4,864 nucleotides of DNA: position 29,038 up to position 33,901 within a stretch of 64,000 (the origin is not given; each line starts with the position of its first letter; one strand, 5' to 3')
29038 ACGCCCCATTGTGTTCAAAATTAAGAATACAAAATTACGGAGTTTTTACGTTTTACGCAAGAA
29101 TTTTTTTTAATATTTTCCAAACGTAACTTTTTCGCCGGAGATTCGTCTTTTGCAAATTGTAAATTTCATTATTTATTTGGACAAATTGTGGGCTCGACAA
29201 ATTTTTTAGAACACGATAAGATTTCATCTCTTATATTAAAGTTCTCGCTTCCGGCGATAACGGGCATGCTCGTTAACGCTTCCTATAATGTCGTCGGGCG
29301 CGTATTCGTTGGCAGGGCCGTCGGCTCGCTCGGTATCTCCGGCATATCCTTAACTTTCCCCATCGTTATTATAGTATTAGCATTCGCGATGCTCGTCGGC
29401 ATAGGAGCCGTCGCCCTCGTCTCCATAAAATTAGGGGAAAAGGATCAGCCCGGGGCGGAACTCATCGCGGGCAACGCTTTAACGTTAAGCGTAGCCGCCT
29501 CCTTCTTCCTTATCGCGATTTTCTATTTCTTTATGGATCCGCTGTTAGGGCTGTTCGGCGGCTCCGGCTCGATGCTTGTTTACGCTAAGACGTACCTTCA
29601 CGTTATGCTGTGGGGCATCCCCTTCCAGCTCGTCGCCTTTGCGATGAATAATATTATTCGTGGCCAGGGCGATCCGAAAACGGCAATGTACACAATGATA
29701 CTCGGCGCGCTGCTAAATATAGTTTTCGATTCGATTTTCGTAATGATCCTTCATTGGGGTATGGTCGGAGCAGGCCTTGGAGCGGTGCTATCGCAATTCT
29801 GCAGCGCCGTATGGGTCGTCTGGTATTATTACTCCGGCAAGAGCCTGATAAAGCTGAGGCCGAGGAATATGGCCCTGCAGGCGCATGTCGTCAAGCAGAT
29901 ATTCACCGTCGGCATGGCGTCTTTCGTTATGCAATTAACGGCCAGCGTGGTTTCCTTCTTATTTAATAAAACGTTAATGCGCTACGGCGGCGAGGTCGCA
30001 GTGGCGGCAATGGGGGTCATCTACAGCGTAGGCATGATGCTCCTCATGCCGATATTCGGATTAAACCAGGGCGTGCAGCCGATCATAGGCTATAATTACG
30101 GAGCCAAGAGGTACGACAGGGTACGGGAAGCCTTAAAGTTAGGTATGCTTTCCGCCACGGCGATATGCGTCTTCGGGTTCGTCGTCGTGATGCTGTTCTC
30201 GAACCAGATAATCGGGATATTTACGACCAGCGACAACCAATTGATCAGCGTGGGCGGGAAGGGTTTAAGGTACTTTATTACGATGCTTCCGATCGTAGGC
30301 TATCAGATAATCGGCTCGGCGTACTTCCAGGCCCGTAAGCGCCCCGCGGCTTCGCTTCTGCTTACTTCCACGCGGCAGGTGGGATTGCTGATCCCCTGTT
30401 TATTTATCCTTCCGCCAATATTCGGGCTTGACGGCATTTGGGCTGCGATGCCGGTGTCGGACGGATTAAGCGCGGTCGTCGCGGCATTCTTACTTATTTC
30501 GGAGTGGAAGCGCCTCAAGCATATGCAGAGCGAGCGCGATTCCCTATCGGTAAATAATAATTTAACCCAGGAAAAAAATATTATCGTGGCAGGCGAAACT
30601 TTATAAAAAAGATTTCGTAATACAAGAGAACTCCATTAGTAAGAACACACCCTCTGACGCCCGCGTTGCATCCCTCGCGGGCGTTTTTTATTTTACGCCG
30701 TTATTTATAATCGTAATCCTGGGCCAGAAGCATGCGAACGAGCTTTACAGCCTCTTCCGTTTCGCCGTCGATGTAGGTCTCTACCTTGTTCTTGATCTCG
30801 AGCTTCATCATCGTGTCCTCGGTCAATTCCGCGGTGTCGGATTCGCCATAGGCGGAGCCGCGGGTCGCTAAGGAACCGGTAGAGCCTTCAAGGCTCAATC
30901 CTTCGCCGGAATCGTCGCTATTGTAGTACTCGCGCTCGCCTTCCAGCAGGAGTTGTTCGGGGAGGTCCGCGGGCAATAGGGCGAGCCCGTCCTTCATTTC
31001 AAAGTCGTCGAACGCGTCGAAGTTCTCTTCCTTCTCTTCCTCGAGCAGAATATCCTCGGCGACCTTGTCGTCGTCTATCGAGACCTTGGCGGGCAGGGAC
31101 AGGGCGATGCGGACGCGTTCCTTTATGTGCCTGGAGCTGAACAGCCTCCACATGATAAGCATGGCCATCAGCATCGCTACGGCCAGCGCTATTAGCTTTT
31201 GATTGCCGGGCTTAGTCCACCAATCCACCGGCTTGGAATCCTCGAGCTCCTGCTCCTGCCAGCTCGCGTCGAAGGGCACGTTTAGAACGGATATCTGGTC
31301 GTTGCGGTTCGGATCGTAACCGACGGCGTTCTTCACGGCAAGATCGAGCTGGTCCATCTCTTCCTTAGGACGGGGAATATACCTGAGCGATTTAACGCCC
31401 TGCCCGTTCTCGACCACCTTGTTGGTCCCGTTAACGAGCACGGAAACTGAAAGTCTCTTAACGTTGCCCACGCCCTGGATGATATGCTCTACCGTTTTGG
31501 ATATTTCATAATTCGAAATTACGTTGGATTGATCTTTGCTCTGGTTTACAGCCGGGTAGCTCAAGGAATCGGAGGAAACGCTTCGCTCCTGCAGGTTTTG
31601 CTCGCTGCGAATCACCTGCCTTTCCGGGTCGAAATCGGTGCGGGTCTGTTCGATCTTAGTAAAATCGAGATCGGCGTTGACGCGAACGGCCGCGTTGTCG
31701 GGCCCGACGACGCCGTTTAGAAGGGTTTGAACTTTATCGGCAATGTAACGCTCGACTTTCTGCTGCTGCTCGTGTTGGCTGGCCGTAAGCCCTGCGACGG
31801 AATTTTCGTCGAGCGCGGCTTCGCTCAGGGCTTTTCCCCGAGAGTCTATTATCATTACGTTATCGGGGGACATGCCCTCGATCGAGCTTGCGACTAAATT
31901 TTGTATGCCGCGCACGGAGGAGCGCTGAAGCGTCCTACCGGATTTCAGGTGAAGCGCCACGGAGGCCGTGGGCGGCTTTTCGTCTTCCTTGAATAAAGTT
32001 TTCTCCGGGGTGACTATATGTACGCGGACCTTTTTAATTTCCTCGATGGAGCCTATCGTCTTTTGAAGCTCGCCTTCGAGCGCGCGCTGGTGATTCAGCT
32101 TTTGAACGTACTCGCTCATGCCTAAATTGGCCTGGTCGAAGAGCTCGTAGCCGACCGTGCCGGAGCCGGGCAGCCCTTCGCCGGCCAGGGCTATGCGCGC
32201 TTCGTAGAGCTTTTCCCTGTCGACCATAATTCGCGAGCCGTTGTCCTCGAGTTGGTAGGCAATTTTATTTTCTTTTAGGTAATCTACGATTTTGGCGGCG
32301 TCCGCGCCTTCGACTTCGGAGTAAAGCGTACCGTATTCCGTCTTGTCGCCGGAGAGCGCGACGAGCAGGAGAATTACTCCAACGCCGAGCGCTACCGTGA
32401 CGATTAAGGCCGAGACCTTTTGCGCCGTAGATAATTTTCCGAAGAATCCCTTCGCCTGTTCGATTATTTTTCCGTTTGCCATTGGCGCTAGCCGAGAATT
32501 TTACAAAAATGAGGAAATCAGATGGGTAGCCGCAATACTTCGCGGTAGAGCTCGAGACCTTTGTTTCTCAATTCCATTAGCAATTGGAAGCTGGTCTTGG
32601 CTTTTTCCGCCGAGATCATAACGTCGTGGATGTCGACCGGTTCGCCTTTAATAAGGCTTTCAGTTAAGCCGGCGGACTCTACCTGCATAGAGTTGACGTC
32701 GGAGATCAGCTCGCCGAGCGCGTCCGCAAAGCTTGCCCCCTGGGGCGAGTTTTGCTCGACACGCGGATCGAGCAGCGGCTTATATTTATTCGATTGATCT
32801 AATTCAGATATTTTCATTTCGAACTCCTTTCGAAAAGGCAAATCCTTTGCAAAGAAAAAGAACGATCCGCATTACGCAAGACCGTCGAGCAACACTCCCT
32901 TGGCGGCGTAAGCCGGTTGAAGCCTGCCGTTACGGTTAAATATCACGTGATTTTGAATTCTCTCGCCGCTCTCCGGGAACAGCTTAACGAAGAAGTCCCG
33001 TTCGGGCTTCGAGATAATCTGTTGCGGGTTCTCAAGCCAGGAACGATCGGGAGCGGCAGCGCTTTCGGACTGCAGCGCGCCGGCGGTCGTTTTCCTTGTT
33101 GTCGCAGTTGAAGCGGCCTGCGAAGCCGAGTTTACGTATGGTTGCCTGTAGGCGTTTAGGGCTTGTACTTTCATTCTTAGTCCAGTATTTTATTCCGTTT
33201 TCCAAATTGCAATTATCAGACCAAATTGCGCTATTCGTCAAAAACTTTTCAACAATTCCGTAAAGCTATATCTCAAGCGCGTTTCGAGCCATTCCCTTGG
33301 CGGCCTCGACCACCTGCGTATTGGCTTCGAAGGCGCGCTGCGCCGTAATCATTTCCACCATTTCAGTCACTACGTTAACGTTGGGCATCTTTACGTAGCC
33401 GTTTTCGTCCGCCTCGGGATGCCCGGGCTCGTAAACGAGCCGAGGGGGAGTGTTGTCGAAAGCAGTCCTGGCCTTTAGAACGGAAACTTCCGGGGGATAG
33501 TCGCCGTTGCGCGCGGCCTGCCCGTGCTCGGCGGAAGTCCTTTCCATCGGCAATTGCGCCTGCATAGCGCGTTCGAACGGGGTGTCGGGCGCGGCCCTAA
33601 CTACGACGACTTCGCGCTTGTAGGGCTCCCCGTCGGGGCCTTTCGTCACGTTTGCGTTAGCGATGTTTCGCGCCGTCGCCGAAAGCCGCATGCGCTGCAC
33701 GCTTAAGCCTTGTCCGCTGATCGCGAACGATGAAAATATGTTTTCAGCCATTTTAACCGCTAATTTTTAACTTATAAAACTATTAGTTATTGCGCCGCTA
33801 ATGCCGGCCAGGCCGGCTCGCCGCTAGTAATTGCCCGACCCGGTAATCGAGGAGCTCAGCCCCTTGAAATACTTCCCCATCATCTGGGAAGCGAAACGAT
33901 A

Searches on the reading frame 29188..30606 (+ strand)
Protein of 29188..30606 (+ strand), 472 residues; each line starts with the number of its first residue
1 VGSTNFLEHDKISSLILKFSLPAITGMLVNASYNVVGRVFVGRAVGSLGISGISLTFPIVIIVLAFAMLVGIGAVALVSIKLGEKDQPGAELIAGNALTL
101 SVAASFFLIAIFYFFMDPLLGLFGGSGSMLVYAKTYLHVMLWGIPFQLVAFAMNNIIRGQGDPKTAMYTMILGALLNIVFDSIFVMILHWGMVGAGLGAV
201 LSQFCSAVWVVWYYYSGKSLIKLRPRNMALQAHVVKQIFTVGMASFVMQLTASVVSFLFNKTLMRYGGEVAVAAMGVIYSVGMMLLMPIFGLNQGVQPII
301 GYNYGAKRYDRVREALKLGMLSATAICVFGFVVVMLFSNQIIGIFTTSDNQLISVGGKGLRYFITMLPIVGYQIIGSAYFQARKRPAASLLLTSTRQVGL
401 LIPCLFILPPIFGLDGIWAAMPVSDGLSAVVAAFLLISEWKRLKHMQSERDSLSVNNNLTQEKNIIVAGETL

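Call 46: search_protein_families(library=pfam, proteins=[window:29188-30606:+], max_evalue=0.00001)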
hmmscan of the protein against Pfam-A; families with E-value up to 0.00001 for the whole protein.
window:29188-30606:+ (472 aa): 1 family
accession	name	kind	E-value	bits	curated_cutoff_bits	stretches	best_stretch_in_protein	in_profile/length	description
PF01554.23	MatE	-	1.4e-52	178.1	24.9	2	22-181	1-159/161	MatE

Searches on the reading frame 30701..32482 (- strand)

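Call 46: search_protein_families(library=pfam, proteins=[window:30701-32482:-], max_evalue=0.00001)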
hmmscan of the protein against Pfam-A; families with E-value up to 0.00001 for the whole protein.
window:30701-32482:- (593 aa): 2 families
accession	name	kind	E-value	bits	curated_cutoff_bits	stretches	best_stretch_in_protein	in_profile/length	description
PF01514.23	YscJ_FliF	-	7.4e-65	218.6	24.4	1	47-220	3-178/179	Secretory protein of YscJ/FliF family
PF08345.17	YscJ_FliF_C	-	8.6e-35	120.8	23.8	1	255-404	1-147/147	Flagellar M-ring protein C-terminal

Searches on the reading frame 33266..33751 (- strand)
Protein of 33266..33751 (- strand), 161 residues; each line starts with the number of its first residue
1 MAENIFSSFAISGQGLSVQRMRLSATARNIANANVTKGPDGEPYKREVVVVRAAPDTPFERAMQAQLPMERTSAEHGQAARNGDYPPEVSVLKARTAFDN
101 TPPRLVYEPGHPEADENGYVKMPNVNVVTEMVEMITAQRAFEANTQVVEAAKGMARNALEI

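Call 46: search_protein_families(library=pfam, proteins=[window:33266-33751:-], max_evalue=0.00001)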
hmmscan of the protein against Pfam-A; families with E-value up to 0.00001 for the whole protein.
window:33266-33751:- (161 aa): 1 family
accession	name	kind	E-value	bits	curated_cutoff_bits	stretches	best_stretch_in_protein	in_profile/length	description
PF06429.18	Flg_bbr_C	-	4.6e-17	61.7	23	1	117-160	2-45/46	Flagellar basal body rod FlgEFG protein C-terminal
